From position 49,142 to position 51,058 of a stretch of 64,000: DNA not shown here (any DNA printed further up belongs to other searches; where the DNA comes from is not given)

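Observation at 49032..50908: Two unknown proteins (538 aa + 91 aa) translationally coupled downstream of an ABC ATPase and abutting the R-M island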

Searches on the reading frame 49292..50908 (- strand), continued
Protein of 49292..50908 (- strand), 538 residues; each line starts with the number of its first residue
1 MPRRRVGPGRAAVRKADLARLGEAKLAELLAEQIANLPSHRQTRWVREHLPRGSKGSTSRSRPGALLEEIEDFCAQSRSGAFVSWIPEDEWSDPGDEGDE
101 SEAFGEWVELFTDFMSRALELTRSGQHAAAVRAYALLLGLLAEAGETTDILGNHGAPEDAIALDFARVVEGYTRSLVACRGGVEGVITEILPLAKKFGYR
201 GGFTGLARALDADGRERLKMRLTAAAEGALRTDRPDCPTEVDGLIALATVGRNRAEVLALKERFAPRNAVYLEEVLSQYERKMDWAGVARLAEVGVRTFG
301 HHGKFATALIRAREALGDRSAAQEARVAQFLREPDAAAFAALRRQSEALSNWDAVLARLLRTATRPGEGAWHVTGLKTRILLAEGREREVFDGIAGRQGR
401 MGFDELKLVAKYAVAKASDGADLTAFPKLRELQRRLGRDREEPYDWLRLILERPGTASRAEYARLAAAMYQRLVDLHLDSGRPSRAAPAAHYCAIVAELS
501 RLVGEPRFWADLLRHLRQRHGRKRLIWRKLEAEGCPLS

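Call 28: predict_structure(alignment_id=A2)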
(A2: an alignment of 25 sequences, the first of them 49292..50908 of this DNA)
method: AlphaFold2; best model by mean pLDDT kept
length: 538 residues; sequences in the alignment: 25
mean_pLDDT: 84.0   pTM: 0.70
mean pLDDT of the five models: 84.0, 83.2, 82.6, 82.2, 81.9
residues with pLDDT >= 90: 312; 70-90: 138; 50-70: 41; < 50: 47
segments of 3 or more residues with pLDDT < 50: 1-12, 53-60, 87-99, 149-154, 368-371, 439-442
pLDDT, mean of each block of 10 residues (from residue 1): 37 62 78 73 71 47 82 86 54 44 80 93 94 94 68 60 91 94 90 89 95 96 92 85 96 95 92 94 96 91 87 94 92 88 92 94 64 76 92 75 89 93 93 76 76 90 95 94 91 97 94 95 93 87
secondary structure, 60 per line:
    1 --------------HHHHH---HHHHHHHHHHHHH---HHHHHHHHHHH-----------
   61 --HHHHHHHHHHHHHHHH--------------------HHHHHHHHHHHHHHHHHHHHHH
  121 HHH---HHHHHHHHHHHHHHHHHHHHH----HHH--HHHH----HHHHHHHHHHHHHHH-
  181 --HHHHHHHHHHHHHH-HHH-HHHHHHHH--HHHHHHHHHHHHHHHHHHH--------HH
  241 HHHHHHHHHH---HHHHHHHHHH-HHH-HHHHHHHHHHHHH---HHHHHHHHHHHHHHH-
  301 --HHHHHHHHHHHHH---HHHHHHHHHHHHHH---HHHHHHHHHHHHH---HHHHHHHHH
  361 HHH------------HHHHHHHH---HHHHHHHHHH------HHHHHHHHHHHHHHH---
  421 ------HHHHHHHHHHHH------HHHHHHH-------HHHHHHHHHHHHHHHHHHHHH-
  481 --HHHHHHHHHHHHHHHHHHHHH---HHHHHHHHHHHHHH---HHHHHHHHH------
elements in order: H15-19 H23-35 H39-49 H63-78 H99-123 H127-147 H157-160 H165-179 H183-196 H202-209 H212-230 H239-250 H254-263 H269-281 H285-299 H303-315 H319-332 H336-348 H352-363 H376-383 H387-396 H403-417 H427-438 H445-451 H459-479 H483-503 H507-520 H524-532
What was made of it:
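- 49292..50908 (-): Gene for the 538-aa all-alpha, TPR-like solenoid. It is a SWIM-less remote member of the DUF6880 (PF21810) superfamily. It is soluble (no TM segment) with pI 9.2. AF2 model pLDDT 84, call 28.
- On ABC-exporter accessory (MacB/LolCDE-type partner): The model is all-soluble helical (call 28).
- Checked: It lies in a low-confidence loop of an otherwise all-helical AF2 model (pLDDT 84, about 28 helices; call 28).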

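Call 32: fold_search(model_id=the predicted structure, library=pdb)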
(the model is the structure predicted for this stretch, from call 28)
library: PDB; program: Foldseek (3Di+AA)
matches with E <= 10: 1084; with E <= 0.001: 3
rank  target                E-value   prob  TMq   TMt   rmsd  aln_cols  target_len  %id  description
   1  8cwy_A                1.4e-04  1.00  0.13  0.15  20.7       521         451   15  Accurate computational design of genetically encoded 3D protein crystals (released 2023-11-01)
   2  8bbe_D                3.6e-04  1.00  0.21  0.18  22.0       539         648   11  Structure of the IFT-A complex; IFT-A2 module (released 2022-12-21)
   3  8bbg_D                8.6e-04  1.00  0.21  0.11  21.5       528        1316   11  Structure of the IFT-A complex; anterograde IFT-A train model (released 2022-12-21)
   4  4j0u                  1.1e-03  0.99  0.16  0.17  19.9       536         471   13  Crystal structure of IFIT5/ISG58 (released 2013-02-13)
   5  6eou                  1.1e-03  1.00  0.21  0.30  17.9       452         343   12  O-GlcNAc transferase TPR domain with the intellectual disability associated mutation L254F (released 2018-05-09)
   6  7yeh_A                1.4e-03  1.00  0.21  0.13  25.8       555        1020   13  Cryo-EM structure of human OGT-OGA complex (released 2023-07-12)
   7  8a3t_D                1.4e-03  0.99  0.17  0.17  26.0       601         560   12  S. cerevisiae APC/C-Cdh1 complex (released 2022-08-31)
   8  8cws_A                1.5e-03  0.93  0.13  0.14  20.5       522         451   16  Accurate computational design of genetically encoded 3D protein crystals (released 2023-11-01)
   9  4hoq                  1.6e-03  0.99  0.17  0.19  20.3       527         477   14  Crystal Structure of Full-Length Human IFIT5 (released 2013-01-23)
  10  7dkh_A                1.9e-03  0.99  0.17  0.12  23.8       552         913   10  Crystal structure of the Ctr9/Paf1/Cdc73/Rtf1 quaternary complex (released 2021-11-24)
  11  1w3b_B                1.9e-03  1.00  0.20  0.27  20.6       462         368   12  The superhelical TPR domain of O-linked GlcNAc transferase reveals structural similarities to importin alpha. (released 2004-09-09)
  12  8sxf_C                2.3e-03  1.00  0.21  0.21  21.2       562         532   13  The C-terminal protease CtpA-LbcA complex of pseudomonas aeruginosa with the TPR at the high position (released 2024-03-06)
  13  4hor_A                2.4e-03  0.98  0.16  0.17  21.8       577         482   13  Crystal Structure of Full-Length Human IFIT5 with 5`-triphosphate Oligocytidine (released 2013-01-23)
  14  8tar_V                2.5e-03  0.99  0.19  0.19  25.3       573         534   11  APC/C-CDH1-UBE2C-Ubiquitin-CyclinB-NTD (released 2023-09-27)
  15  3zgq                  2.6e-03  0.99  0.17  0.19  19.9       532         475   12  Crystal structure of human interferon-induced protein IFIT5 (released 2013-01-23)
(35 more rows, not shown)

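Call 36: search_protein_families(library=pfam, proteins=[L016:5061-5558:+, L005:7043-7789:-, L005:6698-6997:-, L005:6414-6662:-, L005:5872-6405:-, L005:10055-10939:+, L004:7894-8055:+], max_evalue=0.01)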
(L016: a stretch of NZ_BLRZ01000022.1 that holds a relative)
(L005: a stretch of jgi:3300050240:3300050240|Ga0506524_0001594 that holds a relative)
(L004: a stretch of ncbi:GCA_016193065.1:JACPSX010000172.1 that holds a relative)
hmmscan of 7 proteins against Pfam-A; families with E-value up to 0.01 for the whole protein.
L016:5061-5558:+ (165 aa): 1 family
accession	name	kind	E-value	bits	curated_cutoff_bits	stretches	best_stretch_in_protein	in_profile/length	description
PF03682.18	UPF0158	-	2.8e-16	60.4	21.1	1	27-161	21-139/157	Uncharacterised protein family (UPF0158)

L005:7043-7789:- (248 aa): 0 families

L005:6698-6997:- (99 aa): 0 families

L005:6414-6662:- (82 aa): 0 families

L005:5872-6405:- (177 aa): 0 families

L005:10055-10939:+ (294 aa): 2 families
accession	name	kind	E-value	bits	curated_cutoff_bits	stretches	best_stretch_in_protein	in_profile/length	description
PF13635.12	DUF4143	-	3.7e-38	131.2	28.1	1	93-243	1-159/160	Domain of unknown function (DUF4143)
PF09339.16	HTH_IclR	-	0.0021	18.2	22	1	124-155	20-51/52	IclR helix-turn-helix domain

L004:7894-8055:+ (53 aa): 0 families

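Call 45: search_protein_representatives(alignment_id=A2)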
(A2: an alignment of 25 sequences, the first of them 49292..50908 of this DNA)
Query: 25 sequences, 539 profile positions. Proteins with E-value up to 0.001 (for the whole library): 144; up to 1e-10: 51; up to 1e-30: 18. The best 144 are listed.
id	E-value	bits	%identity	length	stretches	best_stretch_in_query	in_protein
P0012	1.4e-253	859.0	-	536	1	3-538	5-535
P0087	1.3e-199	680.9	-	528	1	10-536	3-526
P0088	9.3e-192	655.0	-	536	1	9-538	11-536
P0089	1.5e-168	578.4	-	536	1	9-537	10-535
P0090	3.2e-160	550.9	-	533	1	10-533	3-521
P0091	2.7e-98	346.5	-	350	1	191-536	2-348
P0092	1.0e-80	288.5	-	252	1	5-187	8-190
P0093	1.4e-80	288.1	-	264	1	277-533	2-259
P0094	1.6e-77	278.0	-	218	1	4-199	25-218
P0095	1.4e-58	215.5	-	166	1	3-165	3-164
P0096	7.6e-55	203.1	-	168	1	242-411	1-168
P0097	2.4e-50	188.3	-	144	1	46-189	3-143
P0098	5.4e-49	183.8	-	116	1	424-538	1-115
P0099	2.7e-46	174.9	-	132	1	86-216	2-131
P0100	1.7e-43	165.6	-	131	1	6-125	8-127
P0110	1.7e-22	96.4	-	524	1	12-516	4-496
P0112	4.6e-22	94.9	-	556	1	20-532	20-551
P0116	1.7e-20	89.8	-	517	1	11-506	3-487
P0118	1.1e-16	77.2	-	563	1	14-503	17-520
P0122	3.2e-15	72.3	-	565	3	15-145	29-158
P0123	1.5e-14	70.1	-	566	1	13-400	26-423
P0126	1.5e-13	66.9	-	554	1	15-526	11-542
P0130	6.1e-12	61.5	-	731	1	15-501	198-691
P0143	1.5e-09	53.6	-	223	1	16-228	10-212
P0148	4.4e-08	48.8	-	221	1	16-187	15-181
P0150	6.2e-08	48.3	-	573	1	15-391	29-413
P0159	2.8e-07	46.1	-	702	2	15-416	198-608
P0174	7.0e-06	41.5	-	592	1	17-397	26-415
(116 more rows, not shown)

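Call 46: search_protein_families(library=pfam, proteins=[P0110, P0112, P0116, P0118, P0123, P0126, P0130, P0159, P0143, P0148], max_evalue=0.01)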
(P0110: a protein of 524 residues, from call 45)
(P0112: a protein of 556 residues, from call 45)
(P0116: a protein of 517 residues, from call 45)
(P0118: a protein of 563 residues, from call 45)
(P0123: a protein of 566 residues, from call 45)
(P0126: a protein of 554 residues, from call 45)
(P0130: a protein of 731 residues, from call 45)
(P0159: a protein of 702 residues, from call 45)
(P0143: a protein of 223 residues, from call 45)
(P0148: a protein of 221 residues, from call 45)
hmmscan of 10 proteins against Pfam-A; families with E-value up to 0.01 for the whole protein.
P0110 (524 aa): 2 families
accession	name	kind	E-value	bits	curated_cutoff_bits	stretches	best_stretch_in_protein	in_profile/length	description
PF13428.12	TPR_14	-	0.00062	20.6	23.5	0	256-291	6-41/44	Tetratricopeptide repeat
PF07719.23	TPR_2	-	0.002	18.5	27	0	257-279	7-29/34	Tetratricopeptide repeat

P0112 (556 aa): 7 families
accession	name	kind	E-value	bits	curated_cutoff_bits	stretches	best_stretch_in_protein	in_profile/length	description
PF14559.12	TPR_19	-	4.8e-05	24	25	0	391-418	25-52/68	Tetratricopeptide repeat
PF13428.12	TPR_14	-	6e-05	23.8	23.5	0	328-352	5-29/44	Tetratricopeptide repeat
PF07719.23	TPR_2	-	6.6e-05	23.2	27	0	121-140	7-26/34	Tetratricopeptide repeat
PF00515.34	TPR_1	-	0.00075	19.7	27.8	0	392-411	2-21/34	Tetratricopeptide repeat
PF13176.12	TPR_7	-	0.0018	18.7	27.9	0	331-348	6-23/36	Tetratricopeptide repeat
PF12895.13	ANAPC3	-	0.0038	17.9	27.2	1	388-432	20-65/82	Anaphase-promoting complex, cyclosome, subunit 3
PF13181.12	TPR_8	-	0.0051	17.3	25.7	0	329-348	6-25/34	Tetratricopeptide repeat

P0116 (517 aa): 0 families

P0118 (563 aa): 2 families
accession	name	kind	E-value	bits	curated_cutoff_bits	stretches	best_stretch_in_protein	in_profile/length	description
PF13174.12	TPR_6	-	0.00015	22.6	26.3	0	117-143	2-28/33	Tetratricopeptide repeat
PF14559.12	TPR_19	-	0.00065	20.4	25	0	318-354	21-57/68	Tetratricopeptide repeat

P0123 (566 aa): 0 families

P0126 (554 aa): 1 family
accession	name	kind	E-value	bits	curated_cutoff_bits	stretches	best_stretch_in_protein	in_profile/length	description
PF13428.12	TPR_14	-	0.00036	21.4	23.5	0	325-355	5-35/44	Tetratricopeptide repeat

P0130 (731 aa): 1 family
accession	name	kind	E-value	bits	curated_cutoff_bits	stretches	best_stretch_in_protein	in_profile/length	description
PF13428.12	TPR_14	-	0.0039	18.2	23.5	0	486-521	2-37/44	Tetratricopeptide repeat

P0159 (702 aa): 0 families

P0143 (223 aa): 1 family
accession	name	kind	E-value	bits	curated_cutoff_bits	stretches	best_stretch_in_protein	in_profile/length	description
PF18991.6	DUF5724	-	0.00055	18.5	25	1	109-213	368-472/1214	Family of unknown function (DUF5724)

P0148 (221 aa): 0 families

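Call 47: predict_structure(alignment_id=A4)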
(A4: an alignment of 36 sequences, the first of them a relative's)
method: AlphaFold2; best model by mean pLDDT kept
length: 117 residues; sequences in the alignment: 36
mean_pLDDT: 87.1   pTM: 0.79
mean pLDDT of the five models: 87.1, 86.5, 86.0, 85.8, 84.0
residues with pLDDT >= 90: 86; 70-90: 15; 50-70: 5; < 50: 11
segments of 3 or more residues with pLDDT < 50: 1-11
pLDDT, mean of each block of 10 residues (from residue 1): 45 70 95 94 97 93 93 90 93 93 96 88
secondary structure, 60 per line:
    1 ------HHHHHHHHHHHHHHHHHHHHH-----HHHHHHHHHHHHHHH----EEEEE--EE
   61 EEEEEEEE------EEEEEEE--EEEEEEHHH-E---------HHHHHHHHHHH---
elements in order: H7-27 H33-47 E52-56 E59-68 E75-81 E84-89 H104-114

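Call 49: fold_search(model_id=the predicted structure, library=pdb)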
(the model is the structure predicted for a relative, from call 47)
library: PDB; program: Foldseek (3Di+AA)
matches with E <= 10: 588; with E <= 0.001: 0
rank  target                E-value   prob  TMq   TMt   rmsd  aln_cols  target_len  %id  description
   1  3urg                  1.4e-03  1.00  0.71  0.68   6.8       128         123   16  The crystal structure of Anabaena CcbP (released 2012-11-28)
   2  2p0p_MODEL_1_A        1.9e-02  1.00  0.64  0.60   4.2       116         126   18  Calcium binding protein in the free form (released 2008-03-25)
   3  9s3g_R                7.6e-02  0.69  0.34  0.20  36.0       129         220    9  State 1 MAP3 RNA Pol II activated elongation complex with SETD2 and upstream hexasome (released 2025-11-12)
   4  6msp_MODEL_1_A        2.9e-01  0.09  0.15  0.17  15.8       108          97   14  De novo Designed Protein Foldit3 (released 2019-06-12)
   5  8f0w_A                3.1e-01  0.80  0.28  0.27   4.5        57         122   16  Tudor Domain of Tumor suppressor p53BP1 with MFP-5956 (released 2023-01-18)
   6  3u1u_A                3.1e-01  0.44  0.33  0.30  10.8       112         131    8  Crystal structure of RNA polymerase-associated protein RTF1 homolog Plus-3 domain (released 2012-04-04)
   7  6mxy_B                3.7e-01  0.89  0.32  0.31   5.7        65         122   11  Structure of 53BP1 tandem Tudor domains in complex with small molecule UNC3351 (released 2019-11-27)
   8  4nl2_B                3.9e-01  0.38  0.25  0.36  10.2        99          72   11  Crystal Structure of Listeria monocytogenes Hfq (released 2014-09-10)
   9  6mxx_J                4.2e-01  0.80  0.29  0.29   4.2        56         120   16  Structure of 53BP1 tandem Tudor domains in complex with small molecule UNC2991 (released 2019-11-27)
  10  1x43_MODEL_1_A        4.4e-01  0.77  0.30  0.40   4.2        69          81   23  Solution structure of the SH3 domain of Endophilin B1 (Sh3g1b1) (released 2005-11-13)
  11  4l1p_A                4.4e-01  0.33  0.32  0.30  11.6       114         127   10  Crystal Structure of Human Rtf1 Plus3 domain (released 2013-10-02)
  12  8swj_B                5.0e-01  0.72  0.29  0.27   4.3        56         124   16  Co-crystal structure of 53BP1 tandem Tudor domains in complex with UNC8531 (released 2023-08-02)
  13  8swj_C                5.0e-01  0.72  0.29  0.27   4.3        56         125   16  Co-crystal structure of 53BP1 tandem Tudor domains in complex with UNC8531 (released 2023-08-02)
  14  2g3r                  5.0e-01  0.69  0.28  0.27   4.5        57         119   16  Crystal Structure of 53BP1 tandem tudor domains at 1.2 A resolution (released 2007-01-02)
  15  8t2d_A                5.0e-01  0.60  0.28  0.29   6.2        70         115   11  Ubiquitin variant i53:Mutant T12Y.T14E.L67R with 53BP1 Tudor domain (released 2024-03-27)
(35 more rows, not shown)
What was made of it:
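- Calls 47 and 49.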

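Call 50: find_encoding_contigs(protein=P0110, flank=6000, max_places=3)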
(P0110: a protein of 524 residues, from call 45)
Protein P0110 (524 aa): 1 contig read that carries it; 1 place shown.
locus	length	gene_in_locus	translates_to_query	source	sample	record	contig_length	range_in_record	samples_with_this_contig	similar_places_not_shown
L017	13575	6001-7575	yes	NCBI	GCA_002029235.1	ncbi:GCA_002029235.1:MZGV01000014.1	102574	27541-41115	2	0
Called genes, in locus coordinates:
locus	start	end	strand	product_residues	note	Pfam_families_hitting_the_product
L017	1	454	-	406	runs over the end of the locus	PF13556:HTH_30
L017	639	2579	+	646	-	PF00724:Oxidored_FMN, PF00890:FAD_binding_2 (weak), PF01266:DAO (weak), PF03486:HI0933_like (weak), PF07992:Pyr_redox_2, PF12831:FAD_oxidored, PF13450:NAD_binding_8, PF13738:Pyr_redox_3, +4 more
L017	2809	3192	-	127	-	PF00376:MerR, PF13411:MerR_1, PF09278:MerR-DNA-bind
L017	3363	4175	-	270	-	PF02463:SMC_N (faint), PF00005:ABC_tran (weak), PF13304:AAA_21, PF13175:AAA_15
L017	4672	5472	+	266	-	PF02810:SEC-C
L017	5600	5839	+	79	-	-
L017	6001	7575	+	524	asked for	-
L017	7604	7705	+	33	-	-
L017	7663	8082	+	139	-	PF27070:HTH_Rpn_C (weak)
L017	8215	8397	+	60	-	-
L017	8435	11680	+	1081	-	PF00270:DEAD, PF04851:ResIII (faint), PF00271:Helicase_C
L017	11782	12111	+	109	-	-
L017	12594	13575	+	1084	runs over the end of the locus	PF00176:SNF2-rel_dom, PF00270:DEAD (faint), PF04851:ResIII (weak), PF20720:nSTAND3 (weak), PF00271:Helicase_C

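Call 53: search_protein_families(library=pfam, alignment_id=A5, max_evalue=0.001)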
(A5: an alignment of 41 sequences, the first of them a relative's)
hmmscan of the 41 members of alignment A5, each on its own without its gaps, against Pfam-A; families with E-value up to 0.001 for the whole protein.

A. member 1, P0110 (524 aa): 1 family
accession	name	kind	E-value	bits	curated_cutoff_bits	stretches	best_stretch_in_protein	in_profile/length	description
PF13428.12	TPR_14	-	0.00062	20.6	23.5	0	256-291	6-41/44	Tetratricopeptide repeat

B. families by the number of members that match (of 41 scanned): 7 families
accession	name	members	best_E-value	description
PF13428.12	TPR_14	8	5.6e-07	Tetratricopeptide repeat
PF14559.12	TPR_19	3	6.6e-07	Tetratricopeptide repeat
PF07719.23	TPR_2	2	6.6e-05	Tetratricopeptide repeat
PF21810.3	DUF6880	1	6.4e-05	Family of unknown function (DUF6880)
PF13174.12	TPR_6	1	0.00015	Tetratricopeptide repeat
PF09797.15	NatB_MDM20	1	0.00018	N-acetyltransferase B complex (NatB) non catalytic subunit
PF00515.34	TPR_1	1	0.00075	Tetratricopeptide repeat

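Call 54: find_related_loci(query=A2, collection=metagenome_contigs, flank=5000)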
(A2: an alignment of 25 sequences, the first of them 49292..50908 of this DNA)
Query A2 (538 aa) in metagenome_contigs; peptide patterns used: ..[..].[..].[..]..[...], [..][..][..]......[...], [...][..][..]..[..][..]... (x = any residue, [..] = any of these).
248 stretches matched a pattern; 25 encode a relative of the query (tblastn E <= 1e-3); 25 distinct loci.
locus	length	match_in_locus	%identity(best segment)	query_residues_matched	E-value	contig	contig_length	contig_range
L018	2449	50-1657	65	1-535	0e+0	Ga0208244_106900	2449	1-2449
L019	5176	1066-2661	55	4-537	3e-169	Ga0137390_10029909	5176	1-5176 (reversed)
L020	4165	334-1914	50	13-538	7e-168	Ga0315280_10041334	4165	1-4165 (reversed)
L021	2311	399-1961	42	17-537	2e-153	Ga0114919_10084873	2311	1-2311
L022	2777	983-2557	38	13-534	6e-139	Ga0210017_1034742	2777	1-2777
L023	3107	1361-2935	38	13-534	7e-138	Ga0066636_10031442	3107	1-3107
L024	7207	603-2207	40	13-537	4e-125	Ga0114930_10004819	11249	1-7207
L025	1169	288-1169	63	1-293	2e-123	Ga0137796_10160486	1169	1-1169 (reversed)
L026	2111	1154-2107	62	1-319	1e-112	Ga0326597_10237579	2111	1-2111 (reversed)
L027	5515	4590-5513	56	36-342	3e-98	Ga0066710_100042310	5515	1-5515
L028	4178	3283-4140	62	1-284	2e-97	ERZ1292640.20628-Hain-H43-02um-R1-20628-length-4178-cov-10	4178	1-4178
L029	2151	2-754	61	287-538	1e-86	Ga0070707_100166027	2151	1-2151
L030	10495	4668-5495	55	10-284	5e-75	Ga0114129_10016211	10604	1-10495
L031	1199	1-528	65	361-537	5e-74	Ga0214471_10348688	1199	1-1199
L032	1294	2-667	59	316-538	2e-73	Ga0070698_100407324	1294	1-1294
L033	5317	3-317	65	431-535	6e-39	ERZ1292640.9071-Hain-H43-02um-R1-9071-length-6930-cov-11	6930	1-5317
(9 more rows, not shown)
